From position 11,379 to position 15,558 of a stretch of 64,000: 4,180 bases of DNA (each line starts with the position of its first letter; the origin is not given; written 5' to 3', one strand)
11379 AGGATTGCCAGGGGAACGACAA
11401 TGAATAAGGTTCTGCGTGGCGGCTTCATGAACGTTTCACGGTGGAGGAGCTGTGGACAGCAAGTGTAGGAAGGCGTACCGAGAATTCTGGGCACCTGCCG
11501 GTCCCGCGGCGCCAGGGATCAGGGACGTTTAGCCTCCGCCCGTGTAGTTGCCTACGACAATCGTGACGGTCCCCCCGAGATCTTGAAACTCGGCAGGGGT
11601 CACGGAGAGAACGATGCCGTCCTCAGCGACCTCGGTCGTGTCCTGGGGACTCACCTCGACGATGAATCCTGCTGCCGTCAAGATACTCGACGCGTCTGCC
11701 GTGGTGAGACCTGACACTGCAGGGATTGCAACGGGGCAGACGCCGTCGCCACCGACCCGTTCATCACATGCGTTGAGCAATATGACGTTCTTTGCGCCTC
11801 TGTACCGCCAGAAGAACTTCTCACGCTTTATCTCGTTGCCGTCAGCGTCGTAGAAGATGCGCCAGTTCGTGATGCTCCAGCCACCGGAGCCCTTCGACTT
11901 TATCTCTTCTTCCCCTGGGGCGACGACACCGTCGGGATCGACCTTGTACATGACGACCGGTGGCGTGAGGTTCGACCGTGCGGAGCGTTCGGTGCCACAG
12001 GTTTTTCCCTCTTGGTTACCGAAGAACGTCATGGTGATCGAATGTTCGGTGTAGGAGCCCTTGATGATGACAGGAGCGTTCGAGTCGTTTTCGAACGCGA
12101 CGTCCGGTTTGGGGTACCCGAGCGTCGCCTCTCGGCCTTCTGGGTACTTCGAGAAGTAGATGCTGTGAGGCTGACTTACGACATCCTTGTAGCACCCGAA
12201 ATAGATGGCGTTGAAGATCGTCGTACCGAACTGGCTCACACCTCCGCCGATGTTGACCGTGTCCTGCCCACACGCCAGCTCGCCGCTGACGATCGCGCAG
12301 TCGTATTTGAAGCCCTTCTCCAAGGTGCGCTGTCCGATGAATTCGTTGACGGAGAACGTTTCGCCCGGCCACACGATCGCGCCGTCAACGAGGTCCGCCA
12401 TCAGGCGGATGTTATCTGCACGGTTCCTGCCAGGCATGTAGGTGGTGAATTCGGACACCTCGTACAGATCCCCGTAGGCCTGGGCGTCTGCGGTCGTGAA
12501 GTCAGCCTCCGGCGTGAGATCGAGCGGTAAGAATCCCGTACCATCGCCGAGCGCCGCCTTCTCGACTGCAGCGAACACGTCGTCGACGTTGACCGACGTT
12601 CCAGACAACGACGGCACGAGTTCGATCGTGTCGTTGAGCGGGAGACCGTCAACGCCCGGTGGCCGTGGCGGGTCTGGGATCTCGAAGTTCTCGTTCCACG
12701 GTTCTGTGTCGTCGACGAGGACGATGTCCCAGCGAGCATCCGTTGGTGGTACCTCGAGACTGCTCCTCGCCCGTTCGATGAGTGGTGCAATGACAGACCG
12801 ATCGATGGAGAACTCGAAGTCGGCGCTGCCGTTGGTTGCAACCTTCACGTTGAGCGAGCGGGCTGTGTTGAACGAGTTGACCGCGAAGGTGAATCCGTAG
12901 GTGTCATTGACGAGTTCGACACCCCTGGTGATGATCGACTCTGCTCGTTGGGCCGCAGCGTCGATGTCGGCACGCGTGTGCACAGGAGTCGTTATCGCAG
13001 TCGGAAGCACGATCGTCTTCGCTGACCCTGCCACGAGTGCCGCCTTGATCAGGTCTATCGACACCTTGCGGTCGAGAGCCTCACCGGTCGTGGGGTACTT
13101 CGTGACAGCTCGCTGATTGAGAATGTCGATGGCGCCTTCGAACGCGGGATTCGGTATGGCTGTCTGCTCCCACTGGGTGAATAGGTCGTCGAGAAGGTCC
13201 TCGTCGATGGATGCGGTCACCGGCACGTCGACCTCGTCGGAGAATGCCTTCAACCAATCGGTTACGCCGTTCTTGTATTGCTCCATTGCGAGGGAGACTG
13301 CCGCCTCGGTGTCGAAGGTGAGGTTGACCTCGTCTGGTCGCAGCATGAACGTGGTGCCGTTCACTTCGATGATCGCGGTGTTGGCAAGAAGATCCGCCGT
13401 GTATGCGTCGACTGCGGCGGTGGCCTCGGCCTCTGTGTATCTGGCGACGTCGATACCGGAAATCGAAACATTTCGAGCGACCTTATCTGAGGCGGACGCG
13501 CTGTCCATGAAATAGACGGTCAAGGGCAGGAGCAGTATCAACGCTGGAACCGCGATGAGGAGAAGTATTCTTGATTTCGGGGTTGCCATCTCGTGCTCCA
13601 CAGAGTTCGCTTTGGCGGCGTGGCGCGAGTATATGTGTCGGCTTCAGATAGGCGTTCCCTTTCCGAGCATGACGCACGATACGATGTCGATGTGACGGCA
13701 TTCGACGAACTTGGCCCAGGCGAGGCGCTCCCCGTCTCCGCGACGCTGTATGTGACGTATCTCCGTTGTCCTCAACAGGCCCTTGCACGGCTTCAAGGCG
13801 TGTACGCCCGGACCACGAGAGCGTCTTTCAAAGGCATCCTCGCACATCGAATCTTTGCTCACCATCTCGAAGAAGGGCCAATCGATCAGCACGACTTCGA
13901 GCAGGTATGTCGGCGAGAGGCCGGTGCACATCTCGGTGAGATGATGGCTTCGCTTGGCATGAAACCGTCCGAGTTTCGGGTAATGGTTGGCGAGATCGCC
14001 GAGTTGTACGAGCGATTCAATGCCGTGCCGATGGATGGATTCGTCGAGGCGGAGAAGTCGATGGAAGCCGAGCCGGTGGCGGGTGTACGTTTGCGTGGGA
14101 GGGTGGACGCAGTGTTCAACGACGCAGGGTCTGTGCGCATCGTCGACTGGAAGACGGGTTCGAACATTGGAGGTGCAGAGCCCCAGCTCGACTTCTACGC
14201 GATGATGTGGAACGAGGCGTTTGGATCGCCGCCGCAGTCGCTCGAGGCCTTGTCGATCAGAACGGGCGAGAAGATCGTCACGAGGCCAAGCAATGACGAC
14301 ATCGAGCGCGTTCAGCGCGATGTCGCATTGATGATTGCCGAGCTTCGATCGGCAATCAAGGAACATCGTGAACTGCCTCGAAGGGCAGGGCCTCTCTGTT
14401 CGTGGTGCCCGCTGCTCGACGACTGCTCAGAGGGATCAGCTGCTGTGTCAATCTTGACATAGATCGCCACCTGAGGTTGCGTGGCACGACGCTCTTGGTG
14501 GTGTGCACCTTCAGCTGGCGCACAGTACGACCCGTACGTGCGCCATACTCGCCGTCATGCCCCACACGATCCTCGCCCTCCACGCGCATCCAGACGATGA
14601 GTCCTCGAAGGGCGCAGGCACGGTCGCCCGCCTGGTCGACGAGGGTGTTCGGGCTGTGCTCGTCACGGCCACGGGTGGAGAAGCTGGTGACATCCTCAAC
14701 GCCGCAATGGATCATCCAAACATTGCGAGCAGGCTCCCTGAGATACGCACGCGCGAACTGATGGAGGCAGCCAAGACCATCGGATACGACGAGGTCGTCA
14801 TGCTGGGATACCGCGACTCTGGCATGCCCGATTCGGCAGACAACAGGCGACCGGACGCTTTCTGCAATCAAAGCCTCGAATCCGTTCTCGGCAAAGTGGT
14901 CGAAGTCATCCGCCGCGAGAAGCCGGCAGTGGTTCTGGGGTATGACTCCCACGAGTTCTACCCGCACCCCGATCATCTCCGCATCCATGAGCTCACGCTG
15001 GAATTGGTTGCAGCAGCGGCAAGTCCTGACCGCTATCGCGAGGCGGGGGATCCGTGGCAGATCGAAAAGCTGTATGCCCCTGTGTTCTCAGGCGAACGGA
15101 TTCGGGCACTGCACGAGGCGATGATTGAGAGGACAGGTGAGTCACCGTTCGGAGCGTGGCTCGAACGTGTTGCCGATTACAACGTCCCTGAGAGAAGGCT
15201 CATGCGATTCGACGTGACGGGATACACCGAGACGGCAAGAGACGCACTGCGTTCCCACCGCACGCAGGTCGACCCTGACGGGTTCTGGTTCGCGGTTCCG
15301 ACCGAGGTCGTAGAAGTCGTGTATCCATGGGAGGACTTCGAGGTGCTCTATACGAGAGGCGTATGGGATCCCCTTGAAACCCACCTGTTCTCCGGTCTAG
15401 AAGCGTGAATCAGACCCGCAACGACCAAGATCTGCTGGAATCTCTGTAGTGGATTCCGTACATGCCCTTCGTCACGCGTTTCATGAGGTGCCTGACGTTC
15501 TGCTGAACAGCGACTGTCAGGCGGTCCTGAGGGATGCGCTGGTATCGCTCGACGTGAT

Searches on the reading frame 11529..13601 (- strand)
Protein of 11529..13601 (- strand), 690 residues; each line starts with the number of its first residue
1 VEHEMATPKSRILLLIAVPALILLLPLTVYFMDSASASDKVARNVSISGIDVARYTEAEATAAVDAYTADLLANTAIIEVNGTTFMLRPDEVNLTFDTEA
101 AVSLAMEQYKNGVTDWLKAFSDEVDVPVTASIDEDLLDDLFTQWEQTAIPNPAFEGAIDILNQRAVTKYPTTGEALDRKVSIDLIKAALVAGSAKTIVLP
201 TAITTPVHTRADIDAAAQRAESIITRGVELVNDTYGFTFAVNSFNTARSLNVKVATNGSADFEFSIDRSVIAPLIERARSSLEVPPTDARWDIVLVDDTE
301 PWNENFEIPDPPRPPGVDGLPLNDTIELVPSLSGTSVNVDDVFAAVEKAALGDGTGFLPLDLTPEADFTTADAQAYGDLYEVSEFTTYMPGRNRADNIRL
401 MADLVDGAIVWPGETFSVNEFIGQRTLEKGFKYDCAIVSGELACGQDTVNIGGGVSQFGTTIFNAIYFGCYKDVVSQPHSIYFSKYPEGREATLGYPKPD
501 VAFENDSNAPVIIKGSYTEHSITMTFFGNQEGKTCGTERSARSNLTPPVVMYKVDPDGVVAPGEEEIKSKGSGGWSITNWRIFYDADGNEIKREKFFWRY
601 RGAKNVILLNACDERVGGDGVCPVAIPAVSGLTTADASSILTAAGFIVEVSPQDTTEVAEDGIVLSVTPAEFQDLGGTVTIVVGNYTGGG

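Call 69: search_protein_families(library=pfam, max_evalue=0.00001, proteins=[window:11529-13601:-])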
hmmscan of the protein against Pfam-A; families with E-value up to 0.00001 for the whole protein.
window:11529-13601:- (690 aa): 2 families
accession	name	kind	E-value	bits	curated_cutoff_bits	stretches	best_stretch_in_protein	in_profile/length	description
PF04294.18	VanW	-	7.2e-33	113.3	27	1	393-526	1-129/130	VanW like protein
PF03793.24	PASTA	-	3.2e-06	27.5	23.2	1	624-684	1-63/64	PASTA domain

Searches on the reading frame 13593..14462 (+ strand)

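Call 69: search_protein_families(library=pfam, max_evalue=0.00001, proteins=[window:13593-14462:+])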
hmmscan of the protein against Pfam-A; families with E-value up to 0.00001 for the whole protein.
window:13593-14462:+ (289 aa): 2 families
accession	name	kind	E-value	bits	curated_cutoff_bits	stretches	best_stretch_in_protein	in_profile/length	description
PF12705.13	PDDEXK_1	-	2.4e-19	70.7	22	1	48-278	2-246/247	PD-(D/E)XK nuclease superfamily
PF10926.14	DUF2800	-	5.8e-06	26.2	21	1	55-204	11-158/368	Protein of unknown function (DUF2800)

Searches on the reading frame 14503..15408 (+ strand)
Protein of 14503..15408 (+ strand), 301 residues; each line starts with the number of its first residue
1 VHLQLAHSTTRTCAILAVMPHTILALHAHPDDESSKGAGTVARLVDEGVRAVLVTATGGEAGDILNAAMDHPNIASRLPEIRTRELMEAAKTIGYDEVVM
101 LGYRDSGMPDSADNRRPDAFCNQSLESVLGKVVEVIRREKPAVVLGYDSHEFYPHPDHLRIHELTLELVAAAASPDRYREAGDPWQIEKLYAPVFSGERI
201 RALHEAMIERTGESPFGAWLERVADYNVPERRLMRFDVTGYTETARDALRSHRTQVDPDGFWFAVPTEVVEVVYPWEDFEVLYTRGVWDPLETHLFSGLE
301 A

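Call 70: search_protein_families(library=pfam, max_evalue=0.00001, proteins=[window:14503-15408:+])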
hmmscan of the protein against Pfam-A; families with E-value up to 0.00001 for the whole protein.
window:14503-15408:+ (301 aa): 1 family
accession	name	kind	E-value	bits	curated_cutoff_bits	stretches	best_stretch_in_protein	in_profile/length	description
PF02585.22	PIG-L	-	6.6e-26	91.8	28.2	1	24-168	1-128/129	GlcNAc-PI de-N-acetylase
